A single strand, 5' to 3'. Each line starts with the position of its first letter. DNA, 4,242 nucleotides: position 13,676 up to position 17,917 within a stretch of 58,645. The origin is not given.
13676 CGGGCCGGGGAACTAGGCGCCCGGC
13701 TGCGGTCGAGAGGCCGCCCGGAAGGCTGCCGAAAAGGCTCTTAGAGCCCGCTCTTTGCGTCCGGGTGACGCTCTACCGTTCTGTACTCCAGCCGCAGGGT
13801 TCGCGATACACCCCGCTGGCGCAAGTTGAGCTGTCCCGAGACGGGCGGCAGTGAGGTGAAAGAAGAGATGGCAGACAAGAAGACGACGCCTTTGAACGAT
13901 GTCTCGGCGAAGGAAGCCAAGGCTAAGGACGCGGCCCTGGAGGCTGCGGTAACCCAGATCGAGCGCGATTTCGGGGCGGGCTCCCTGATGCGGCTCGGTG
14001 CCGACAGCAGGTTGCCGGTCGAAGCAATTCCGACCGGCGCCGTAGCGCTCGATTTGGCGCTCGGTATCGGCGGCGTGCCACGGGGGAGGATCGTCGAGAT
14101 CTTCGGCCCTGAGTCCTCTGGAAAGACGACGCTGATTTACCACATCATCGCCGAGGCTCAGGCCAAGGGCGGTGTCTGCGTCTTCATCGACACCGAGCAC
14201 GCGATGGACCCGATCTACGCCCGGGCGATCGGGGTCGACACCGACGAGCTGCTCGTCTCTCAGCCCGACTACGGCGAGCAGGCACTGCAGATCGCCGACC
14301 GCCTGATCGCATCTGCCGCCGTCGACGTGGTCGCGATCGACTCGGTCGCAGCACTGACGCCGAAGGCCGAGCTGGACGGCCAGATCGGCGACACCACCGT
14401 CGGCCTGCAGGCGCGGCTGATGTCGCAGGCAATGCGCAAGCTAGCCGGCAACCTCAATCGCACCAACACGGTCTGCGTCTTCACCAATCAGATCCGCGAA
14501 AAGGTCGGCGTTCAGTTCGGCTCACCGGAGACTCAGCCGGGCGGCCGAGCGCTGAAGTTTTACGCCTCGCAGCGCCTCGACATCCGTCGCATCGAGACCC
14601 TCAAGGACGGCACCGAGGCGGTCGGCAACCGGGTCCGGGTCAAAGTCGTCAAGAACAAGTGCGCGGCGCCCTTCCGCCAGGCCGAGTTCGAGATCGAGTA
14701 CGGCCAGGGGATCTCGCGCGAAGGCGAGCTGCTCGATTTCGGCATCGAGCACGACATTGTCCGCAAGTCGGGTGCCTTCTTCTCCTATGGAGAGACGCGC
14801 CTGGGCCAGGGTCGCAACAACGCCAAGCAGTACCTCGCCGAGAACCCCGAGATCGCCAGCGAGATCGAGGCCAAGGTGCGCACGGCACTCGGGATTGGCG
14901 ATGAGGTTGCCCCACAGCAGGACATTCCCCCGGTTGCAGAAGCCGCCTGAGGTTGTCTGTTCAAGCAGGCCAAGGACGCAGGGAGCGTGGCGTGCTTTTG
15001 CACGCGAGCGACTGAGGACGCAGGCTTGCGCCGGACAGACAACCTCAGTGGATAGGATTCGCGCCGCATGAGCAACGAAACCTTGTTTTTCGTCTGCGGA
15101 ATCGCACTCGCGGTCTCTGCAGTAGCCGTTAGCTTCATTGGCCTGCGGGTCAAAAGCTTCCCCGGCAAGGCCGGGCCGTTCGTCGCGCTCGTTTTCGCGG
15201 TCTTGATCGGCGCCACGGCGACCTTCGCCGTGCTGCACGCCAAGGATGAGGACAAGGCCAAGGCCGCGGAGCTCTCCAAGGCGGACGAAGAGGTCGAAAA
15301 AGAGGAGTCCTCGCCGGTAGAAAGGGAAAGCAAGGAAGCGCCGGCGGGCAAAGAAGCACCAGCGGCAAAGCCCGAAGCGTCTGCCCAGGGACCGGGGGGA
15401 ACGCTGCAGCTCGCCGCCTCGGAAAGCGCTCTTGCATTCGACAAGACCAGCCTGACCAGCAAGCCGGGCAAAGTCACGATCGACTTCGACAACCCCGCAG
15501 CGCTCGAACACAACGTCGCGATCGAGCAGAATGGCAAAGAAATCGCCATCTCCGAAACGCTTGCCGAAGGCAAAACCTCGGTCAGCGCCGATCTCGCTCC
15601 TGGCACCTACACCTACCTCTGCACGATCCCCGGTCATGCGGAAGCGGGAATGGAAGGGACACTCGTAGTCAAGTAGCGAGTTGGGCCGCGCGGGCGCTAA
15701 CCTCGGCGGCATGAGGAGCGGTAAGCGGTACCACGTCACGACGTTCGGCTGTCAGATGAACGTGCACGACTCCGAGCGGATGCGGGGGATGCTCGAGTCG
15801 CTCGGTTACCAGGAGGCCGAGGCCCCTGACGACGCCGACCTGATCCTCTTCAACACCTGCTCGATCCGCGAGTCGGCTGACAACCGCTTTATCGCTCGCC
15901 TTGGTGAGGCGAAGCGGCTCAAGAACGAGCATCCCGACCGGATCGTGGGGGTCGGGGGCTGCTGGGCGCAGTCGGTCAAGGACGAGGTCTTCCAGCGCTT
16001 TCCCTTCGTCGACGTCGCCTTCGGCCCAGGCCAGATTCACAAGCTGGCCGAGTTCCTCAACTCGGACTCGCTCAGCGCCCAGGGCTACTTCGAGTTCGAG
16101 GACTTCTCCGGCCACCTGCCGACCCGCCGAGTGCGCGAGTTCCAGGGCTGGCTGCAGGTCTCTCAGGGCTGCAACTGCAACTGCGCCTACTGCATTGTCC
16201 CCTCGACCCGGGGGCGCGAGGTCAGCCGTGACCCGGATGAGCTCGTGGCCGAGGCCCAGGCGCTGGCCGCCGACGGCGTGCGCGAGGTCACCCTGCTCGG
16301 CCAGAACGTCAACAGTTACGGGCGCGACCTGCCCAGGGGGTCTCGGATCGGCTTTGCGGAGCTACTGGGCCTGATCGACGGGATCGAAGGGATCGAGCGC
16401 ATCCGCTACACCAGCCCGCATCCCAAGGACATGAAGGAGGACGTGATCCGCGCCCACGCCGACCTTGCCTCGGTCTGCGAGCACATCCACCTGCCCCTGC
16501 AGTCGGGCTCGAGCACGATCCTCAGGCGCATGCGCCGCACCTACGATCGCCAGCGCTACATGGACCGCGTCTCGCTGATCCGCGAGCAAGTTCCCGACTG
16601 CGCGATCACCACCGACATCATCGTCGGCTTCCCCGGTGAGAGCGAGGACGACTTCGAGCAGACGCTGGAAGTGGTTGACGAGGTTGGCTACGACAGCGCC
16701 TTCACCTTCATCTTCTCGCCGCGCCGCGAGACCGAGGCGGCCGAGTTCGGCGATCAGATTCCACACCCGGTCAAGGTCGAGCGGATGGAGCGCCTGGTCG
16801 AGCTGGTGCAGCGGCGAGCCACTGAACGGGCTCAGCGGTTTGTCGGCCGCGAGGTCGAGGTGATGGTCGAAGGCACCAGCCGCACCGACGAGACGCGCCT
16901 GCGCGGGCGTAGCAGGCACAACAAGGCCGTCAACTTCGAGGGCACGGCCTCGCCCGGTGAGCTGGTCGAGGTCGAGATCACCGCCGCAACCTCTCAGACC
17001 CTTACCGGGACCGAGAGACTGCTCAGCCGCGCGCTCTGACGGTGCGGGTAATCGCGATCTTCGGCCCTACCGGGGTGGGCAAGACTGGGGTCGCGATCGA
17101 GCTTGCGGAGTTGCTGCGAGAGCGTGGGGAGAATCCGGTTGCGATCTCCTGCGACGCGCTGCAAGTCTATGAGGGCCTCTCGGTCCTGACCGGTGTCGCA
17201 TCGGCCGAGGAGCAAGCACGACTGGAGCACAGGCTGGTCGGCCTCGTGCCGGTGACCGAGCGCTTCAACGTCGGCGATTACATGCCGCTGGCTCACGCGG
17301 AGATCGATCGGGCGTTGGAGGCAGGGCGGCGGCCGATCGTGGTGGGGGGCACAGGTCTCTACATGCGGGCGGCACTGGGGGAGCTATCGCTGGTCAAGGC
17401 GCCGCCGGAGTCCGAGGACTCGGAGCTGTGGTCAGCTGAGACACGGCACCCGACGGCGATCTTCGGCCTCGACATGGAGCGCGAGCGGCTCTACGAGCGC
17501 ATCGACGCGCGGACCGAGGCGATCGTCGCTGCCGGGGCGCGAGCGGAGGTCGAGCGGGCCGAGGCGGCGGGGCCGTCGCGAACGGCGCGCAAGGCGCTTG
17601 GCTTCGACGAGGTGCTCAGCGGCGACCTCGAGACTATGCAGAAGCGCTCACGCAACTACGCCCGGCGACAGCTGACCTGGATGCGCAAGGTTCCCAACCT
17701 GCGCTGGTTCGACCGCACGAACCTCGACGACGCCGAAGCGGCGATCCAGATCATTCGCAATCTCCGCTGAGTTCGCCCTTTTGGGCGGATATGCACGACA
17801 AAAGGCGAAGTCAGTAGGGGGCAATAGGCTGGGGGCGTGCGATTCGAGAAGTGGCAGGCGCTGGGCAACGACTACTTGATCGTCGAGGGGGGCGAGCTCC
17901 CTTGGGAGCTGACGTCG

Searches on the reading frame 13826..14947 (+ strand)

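Call 11: search_protein_families(library=ncbifam, proteins=[window:13826-14947:+], max_evalue=0.00001)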
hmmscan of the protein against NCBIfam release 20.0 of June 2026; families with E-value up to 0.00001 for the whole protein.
window:13826-14947:+ (374 aa): 11 families
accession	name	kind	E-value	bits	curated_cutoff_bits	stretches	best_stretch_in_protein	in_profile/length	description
TIGR02012.1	tigrfam_recA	equivalog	2.1e-157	523.5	325.3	1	34-352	2-320/321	recombinase RecA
NF007072.0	PRK09519.1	equivalog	1e-140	470.6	1024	2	33-281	6-254/790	intein-containing recombinase RecA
TIGR02237.1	recomb_radB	equivalog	9.9e-15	55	172.4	1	81-263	6-183/210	DNA repair and recombination protein RadB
NF003301.0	PRK04301.1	equivalog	8.2e-14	51.5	259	1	37-255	54-283/316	DNA repair and recombination protein RadA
NF006861.0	PRK09361.1-1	equivalog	1.2e-10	41.3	278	1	66-256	3-197/235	DNA repair and recombination protein RadB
NF033429.2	ImuA_translesion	equivalog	2.4e-10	40.7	150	1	66-169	14-118/181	translesion DNA synthesis-associated protein ImuA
TIGR02236.1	recomb_radA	equivalog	2.6e-10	40.2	361.15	1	23-255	35-279/311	DNA repair and recombination protein RadA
TIGR02239.1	recomb_RAD51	equivalog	1.8e-08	33.8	478.05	1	38-255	51-281/316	DNA repair protein RAD51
NF006799.0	PRK09302.1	equivalog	7.8e-08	31.3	408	1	62-212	249-409/515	circadian clock protein KaiC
TIGR02238.1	recomb_DMC1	equivalog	1.1e-07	31.3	447.7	1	30-255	44-281/314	meiotic recombinase Dmc1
TIGR03881.1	KaiC_arch_4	hypoth_equivalog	4.5e-07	29.8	247.8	1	68-162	3-92/231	KaiC domain-containing protein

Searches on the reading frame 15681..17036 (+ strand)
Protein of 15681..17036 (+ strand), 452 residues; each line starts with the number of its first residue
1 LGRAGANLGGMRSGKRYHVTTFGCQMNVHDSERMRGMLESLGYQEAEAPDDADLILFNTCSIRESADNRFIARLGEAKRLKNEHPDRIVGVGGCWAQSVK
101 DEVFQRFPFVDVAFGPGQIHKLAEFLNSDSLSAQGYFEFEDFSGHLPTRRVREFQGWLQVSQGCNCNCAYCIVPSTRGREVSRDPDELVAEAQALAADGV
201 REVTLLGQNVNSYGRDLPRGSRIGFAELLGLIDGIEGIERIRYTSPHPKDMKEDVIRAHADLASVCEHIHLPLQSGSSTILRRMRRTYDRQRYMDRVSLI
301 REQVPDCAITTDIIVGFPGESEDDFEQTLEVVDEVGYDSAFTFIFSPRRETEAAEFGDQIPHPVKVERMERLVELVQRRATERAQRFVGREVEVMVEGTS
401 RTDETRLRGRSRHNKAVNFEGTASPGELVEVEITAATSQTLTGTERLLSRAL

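Call 11: search_protein_families(library=ncbifam, proteins=[window:15681-17036:+], max_evalue=0.00001)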
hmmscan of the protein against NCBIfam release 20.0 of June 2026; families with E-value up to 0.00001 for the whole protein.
window:15681-17036:+ (452 aa): 12 families
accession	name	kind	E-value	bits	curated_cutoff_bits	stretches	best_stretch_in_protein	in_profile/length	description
TIGR01574.1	miaB-methiolase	equivalog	4.4e-149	497.2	355.3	1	16-443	1-434/437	tRNA (N6-isopentenyl adenosine(37)-C2)-methylthiotransferase MiaB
TIGR00089.1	TIGR00089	subfamily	1.6e-144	481.9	251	1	16-443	1-429/429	MiaB/RimO family radical SAM methylthiotransferase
NF010916.0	PRK14336.1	equivalog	6.3e-101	338.1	606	1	16-442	3-409/418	tRNA (N6-isopentenyl adenosine(37)-C2)-methylthiotransferase MiaB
TIGR01579.1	MiaB-like-C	equivalog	2e-93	313.9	357.05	1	20-433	2-416/416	tRNA (N(6)-L-threonylcarbamoyladenosine(37)-C(2))-methylthiotransferase MtaB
TIGR01125.1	TIGR01125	equivalog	3.6e-86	289.9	356.95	1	18-437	3-426/432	30S ribosomal protein S12 methylthiotransferase RimO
TIGR01578.1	MiaB-like-B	hypoth_equivalog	2.1e-79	267.2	314.7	1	16-443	1-418/421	tRNA (N(6)-L-threonylcarbamoyladenosine(37)-C(2))-methylthiotransferase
TIGR04014.1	B12_SAM_MJ_0865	equivalog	9.7e-25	87.2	360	1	148-370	153-374/434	methyl-coenzyme M reductase glutamine C-methyltransferase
TIGR04013.1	B12_SAM_MJ_1487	hypoth_equivalog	1.7e-20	73.2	251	1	47-338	39-336/382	TIGR04013 family B12-binding domain/radical SAM domain-containing protein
TIGR04479.1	bcpD_PhpK_rSAM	subfamily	2.6e-14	52.5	600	1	159-335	245-409/504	PhpK family radical SAM P-methyltransferase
NF038361.1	rSAM_Sden_1168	equivalog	3.2e-06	26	575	0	158-345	285-461/560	Sden_1168 family B12-binding radical SAM P-methyltransferase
TIGR04107.1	rSAM_HutW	equivalog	5.3e-06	25.5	400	1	259-339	145-224/419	heme anaerobic degradation radical SAM methyltransferase ChuW/HutW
NF045585.1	rSAM_slr0320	equivalog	6.3e-06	25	775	0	158-297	238-371/511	photosystem II high light acclimation radical SAM protein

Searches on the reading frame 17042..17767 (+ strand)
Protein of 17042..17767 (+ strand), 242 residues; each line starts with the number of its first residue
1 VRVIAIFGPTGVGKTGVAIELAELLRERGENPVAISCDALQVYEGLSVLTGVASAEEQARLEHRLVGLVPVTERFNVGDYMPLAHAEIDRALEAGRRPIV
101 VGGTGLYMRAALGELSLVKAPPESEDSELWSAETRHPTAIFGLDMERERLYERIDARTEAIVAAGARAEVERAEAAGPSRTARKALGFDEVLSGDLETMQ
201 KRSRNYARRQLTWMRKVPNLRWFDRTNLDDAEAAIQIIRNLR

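Call 11: search_protein_families(library=ncbifam, proteins=[window:17042-17767:+], max_evalue=0.00001)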
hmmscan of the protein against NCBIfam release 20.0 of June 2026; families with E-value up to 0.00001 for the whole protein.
window:17042-17767:+ (242 aa): 1 family
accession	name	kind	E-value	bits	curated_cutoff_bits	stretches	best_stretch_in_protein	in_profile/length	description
TIGR00174.1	miaA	equivalog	2.7e-36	125.3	148.65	2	3-121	1-114/288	tRNA (adenosine(37)-N6)-dimethylallyltransferase MiaA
